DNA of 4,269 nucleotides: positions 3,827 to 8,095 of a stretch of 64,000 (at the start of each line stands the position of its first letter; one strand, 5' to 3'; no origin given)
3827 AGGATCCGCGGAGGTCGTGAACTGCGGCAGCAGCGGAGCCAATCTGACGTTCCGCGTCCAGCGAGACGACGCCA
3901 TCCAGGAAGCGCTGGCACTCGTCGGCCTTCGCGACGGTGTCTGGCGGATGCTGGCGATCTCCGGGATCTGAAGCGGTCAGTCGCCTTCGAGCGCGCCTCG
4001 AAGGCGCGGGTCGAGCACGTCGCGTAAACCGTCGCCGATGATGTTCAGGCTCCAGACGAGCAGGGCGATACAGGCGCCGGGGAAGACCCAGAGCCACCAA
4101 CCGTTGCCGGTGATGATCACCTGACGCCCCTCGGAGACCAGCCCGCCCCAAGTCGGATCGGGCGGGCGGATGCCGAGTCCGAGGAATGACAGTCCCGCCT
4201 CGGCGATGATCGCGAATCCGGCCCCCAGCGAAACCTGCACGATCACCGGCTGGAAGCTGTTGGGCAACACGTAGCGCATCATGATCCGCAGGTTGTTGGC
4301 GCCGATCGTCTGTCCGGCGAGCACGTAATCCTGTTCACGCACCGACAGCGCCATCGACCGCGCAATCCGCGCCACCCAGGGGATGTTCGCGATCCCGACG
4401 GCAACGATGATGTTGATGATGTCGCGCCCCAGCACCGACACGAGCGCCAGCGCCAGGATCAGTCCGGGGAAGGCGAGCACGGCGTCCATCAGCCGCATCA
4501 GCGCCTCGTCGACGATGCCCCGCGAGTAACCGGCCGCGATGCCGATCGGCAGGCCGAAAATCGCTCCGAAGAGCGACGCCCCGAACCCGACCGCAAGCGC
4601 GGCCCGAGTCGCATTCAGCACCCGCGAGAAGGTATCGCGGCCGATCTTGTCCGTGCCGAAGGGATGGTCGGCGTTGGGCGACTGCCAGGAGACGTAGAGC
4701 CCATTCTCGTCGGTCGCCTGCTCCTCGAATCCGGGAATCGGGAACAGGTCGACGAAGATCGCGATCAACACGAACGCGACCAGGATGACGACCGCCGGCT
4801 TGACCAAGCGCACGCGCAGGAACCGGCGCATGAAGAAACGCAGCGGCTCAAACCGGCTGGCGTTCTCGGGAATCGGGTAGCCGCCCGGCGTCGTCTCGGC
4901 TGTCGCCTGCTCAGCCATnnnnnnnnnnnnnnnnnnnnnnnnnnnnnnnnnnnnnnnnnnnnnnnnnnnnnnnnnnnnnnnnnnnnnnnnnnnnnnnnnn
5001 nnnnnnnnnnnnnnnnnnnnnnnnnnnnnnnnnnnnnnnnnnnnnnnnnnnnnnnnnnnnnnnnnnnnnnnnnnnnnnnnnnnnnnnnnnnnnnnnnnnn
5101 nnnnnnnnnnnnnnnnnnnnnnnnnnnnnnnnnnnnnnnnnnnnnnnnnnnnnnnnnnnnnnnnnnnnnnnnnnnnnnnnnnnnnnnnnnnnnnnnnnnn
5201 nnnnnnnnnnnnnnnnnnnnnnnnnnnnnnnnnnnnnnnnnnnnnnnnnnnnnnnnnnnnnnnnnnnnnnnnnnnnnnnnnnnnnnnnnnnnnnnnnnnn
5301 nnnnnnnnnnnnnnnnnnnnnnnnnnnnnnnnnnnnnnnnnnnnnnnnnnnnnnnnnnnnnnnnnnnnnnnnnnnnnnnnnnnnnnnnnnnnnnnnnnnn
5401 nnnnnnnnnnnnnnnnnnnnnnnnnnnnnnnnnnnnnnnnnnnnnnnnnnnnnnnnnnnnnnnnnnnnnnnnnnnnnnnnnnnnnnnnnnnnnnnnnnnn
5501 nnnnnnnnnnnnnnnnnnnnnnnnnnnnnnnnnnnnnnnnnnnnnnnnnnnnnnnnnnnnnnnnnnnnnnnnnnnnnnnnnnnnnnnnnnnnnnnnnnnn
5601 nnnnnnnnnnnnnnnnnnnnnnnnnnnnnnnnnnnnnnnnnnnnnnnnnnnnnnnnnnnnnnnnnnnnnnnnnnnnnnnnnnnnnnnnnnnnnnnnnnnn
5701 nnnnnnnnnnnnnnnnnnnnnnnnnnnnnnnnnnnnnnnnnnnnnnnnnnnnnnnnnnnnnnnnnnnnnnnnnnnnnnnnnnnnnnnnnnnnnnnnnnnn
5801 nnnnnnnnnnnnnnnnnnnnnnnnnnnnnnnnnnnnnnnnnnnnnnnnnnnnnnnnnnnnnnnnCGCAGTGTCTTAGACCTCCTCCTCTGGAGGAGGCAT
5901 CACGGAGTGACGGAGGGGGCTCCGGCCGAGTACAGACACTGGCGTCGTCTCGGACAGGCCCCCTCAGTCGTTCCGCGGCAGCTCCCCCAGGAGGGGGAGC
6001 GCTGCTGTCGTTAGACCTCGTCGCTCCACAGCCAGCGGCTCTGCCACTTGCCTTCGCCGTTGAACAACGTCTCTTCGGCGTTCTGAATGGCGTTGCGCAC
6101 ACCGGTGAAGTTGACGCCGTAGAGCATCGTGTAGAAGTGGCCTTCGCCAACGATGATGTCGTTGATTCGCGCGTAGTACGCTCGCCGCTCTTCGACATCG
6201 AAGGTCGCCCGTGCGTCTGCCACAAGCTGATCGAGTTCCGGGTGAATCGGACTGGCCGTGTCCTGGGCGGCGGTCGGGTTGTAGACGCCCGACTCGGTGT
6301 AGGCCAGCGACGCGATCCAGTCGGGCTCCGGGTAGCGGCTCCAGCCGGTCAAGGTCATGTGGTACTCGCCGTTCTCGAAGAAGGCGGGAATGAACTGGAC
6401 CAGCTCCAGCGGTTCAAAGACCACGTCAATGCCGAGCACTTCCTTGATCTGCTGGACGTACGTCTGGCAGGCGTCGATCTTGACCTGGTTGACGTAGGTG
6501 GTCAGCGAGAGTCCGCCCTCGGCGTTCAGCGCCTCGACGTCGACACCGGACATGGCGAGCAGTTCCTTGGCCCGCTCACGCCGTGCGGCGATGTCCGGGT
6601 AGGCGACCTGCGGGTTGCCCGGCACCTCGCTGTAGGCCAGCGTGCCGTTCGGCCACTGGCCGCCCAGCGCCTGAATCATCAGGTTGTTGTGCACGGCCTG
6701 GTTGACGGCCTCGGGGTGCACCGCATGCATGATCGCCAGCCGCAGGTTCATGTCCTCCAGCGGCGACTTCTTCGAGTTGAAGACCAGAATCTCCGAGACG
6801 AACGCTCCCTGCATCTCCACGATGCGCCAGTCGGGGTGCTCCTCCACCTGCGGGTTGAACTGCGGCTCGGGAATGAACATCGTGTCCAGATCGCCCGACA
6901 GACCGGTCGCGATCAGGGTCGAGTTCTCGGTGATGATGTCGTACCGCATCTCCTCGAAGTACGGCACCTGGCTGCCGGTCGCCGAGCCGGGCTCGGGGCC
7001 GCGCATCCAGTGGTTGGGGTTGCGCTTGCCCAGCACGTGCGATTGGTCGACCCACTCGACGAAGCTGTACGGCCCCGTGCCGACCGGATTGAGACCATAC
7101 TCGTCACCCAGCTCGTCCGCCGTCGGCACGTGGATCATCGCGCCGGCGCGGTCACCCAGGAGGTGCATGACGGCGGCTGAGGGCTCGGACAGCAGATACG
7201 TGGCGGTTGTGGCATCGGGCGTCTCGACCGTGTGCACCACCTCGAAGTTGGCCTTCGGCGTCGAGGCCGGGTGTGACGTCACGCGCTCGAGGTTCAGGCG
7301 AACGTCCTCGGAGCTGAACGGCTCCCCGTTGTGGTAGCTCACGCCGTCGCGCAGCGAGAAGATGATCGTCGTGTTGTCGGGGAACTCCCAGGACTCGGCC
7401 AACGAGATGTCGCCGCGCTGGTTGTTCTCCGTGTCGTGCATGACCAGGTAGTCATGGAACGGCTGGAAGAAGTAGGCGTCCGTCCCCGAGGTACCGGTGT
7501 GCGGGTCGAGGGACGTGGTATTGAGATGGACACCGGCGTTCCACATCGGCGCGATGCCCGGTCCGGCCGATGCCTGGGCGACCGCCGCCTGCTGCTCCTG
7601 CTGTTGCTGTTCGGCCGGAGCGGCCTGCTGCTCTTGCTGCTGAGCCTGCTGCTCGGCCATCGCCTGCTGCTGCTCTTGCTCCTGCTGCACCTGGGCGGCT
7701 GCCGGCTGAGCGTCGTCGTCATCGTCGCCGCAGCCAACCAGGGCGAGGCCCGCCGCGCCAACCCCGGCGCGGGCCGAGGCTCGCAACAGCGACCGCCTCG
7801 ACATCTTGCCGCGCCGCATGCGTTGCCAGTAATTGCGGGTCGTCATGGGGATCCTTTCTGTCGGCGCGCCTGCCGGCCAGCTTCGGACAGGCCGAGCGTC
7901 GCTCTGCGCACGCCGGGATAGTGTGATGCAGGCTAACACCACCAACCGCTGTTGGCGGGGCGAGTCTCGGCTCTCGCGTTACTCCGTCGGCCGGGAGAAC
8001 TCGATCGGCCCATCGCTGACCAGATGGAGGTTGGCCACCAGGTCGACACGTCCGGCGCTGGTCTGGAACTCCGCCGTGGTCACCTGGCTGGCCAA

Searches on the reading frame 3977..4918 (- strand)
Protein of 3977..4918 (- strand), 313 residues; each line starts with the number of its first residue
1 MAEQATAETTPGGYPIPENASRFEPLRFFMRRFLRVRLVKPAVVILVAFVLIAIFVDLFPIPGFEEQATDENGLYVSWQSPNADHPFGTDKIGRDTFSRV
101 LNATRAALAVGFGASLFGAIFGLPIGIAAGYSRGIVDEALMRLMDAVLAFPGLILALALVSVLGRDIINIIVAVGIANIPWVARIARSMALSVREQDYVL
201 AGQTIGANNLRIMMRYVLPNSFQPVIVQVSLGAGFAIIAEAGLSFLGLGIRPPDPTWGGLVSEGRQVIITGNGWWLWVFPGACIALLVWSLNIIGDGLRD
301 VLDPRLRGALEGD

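Call 67: search_protein_families(library=pfam, proteins=[window:3977-4918:-], max_evalue=0.00001)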
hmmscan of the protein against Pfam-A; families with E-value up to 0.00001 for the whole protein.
window:3977-4918:- (313 aa): 1 family
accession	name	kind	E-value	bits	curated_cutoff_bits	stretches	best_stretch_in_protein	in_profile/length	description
PF00528.27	BPD_transp_1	-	4e-33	115.1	26.4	1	122-307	1-183/184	Binding-protein-dependent transport system inner membrane component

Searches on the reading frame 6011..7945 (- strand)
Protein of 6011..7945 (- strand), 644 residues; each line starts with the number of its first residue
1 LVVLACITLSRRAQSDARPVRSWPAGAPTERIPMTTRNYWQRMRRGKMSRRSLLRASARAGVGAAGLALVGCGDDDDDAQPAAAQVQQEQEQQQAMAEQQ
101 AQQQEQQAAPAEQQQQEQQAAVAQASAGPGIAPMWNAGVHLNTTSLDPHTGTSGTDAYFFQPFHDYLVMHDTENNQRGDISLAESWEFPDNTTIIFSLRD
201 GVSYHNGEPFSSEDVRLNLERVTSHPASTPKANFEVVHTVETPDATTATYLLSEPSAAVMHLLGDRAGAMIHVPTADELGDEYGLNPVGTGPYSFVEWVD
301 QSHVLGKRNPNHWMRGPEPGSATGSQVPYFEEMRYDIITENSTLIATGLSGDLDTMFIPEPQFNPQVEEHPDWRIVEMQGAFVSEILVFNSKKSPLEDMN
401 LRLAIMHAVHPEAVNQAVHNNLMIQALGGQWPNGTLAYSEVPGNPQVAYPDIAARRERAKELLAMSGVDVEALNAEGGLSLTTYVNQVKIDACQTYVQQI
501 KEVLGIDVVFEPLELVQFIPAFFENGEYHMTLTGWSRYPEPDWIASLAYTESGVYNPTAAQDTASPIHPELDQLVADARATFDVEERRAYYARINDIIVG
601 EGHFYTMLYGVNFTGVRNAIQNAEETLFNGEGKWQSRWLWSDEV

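Call 67: search_protein_families(library=pfam, proteins=[window:6011-7945:-], max_evalue=0.00001)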
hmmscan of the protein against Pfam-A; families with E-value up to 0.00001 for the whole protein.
window:6011-7945:- (644 aa): 1 family
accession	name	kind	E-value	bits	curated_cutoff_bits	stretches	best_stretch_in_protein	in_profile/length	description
PF00496.27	SBP_bac_5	-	5.3e-56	190.7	32.4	1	182-554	6-366/368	Bacterial extracellular solute-binding proteins, family 5 Middle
